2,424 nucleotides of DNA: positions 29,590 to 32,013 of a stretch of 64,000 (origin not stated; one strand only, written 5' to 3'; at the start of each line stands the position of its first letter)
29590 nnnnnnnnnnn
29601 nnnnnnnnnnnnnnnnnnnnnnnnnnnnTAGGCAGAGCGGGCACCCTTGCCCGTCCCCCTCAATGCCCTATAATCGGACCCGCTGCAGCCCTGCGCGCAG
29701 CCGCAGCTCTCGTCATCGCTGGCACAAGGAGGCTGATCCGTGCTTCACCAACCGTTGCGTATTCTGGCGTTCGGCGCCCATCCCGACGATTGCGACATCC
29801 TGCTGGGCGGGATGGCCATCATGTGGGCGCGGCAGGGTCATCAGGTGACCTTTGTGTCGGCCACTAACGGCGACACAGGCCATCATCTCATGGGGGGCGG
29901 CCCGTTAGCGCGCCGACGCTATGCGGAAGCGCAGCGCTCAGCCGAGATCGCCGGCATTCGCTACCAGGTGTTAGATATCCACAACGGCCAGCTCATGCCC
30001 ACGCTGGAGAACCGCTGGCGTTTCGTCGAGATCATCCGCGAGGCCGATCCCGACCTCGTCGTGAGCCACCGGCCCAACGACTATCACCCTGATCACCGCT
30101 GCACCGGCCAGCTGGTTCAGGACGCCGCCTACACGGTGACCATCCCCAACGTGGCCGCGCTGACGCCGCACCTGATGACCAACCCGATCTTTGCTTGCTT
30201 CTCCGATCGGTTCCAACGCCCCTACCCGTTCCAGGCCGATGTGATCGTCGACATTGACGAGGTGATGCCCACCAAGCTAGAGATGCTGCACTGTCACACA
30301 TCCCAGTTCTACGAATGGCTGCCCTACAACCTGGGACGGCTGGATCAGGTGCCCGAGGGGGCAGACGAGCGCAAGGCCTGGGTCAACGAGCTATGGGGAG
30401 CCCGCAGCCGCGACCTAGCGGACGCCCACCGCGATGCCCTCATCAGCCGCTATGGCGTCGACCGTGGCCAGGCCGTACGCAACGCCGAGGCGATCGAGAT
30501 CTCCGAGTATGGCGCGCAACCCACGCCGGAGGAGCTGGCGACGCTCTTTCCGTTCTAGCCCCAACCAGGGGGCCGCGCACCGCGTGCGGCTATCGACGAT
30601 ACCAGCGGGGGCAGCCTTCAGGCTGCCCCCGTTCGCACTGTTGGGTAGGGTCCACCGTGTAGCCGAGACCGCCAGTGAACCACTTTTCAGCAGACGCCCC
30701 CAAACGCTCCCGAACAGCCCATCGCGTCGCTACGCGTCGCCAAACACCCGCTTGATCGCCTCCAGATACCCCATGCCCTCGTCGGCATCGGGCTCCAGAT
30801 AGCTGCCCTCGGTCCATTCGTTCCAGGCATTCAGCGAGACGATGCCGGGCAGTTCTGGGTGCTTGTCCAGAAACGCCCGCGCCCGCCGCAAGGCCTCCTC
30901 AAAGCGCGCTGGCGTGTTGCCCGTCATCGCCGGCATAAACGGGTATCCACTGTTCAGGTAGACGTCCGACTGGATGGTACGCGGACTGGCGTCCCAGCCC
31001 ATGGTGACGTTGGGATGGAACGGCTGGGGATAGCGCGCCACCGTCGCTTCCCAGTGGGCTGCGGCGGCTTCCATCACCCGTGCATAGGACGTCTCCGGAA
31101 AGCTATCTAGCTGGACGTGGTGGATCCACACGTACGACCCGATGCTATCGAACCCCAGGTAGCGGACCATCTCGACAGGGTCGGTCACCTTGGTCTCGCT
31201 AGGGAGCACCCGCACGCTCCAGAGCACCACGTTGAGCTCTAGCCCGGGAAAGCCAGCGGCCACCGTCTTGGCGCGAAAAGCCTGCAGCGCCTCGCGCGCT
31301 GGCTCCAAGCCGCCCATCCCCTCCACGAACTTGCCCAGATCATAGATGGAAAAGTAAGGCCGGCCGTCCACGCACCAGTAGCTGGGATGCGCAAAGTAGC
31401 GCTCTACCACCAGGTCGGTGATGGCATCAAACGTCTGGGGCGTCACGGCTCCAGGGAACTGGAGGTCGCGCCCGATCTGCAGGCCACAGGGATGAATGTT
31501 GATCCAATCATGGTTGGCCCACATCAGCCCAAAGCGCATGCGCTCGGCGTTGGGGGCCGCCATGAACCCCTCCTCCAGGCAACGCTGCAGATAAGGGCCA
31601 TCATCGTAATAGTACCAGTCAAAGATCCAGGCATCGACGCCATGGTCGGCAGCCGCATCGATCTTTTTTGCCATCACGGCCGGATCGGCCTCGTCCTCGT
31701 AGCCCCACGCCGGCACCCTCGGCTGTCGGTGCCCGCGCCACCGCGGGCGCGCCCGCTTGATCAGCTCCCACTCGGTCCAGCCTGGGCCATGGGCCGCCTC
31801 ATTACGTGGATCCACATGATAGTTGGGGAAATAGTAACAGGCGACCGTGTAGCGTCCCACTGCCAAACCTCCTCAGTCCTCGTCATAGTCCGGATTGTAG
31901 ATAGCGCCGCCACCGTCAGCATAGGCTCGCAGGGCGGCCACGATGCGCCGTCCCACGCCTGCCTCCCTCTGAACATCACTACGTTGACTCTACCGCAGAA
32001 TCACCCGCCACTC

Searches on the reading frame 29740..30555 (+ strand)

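Call 74: search_protein_families(library=pfam, proteins=[window:29740-30555:+], max_evalue=0.0001)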
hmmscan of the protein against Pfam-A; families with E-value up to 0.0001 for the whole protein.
window:29740-30555:+ (272 aa): 2 families
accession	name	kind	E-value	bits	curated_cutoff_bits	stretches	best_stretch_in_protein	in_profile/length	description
PF02585.22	PIG-L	-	6.6e-25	88.5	28.2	1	9-129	1-128/129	GlcNAc-PI de-N-acetylase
PF13579.12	Glyco_trans_4_4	-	4e-05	24.5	29.7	1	27-112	12-80/158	Glycosyl transferase 4-like domain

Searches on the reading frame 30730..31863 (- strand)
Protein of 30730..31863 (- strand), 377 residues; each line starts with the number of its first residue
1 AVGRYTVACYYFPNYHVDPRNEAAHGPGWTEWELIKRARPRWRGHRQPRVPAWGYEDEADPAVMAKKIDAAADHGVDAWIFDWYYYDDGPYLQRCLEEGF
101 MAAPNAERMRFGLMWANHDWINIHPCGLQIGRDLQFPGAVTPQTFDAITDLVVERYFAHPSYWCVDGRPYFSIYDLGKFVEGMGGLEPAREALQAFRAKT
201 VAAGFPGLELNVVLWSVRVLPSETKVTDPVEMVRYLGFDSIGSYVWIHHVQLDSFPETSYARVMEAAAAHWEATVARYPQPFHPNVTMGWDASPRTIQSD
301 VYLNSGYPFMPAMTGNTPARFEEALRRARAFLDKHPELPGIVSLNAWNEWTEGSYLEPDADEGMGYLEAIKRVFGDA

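Call 74: search_protein_families(library=pfam, proteins=[window:30730-31863:-], max_evalue=0.0001)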
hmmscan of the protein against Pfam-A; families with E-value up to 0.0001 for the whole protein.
window:30730-31863:- (377 aa): 1 family
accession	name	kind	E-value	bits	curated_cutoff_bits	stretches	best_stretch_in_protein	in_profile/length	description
PF14307.12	Glyco_tran_WbsX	-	8.7e-48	164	25.1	1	8-370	2-350/350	Glycosyltransferase WbsX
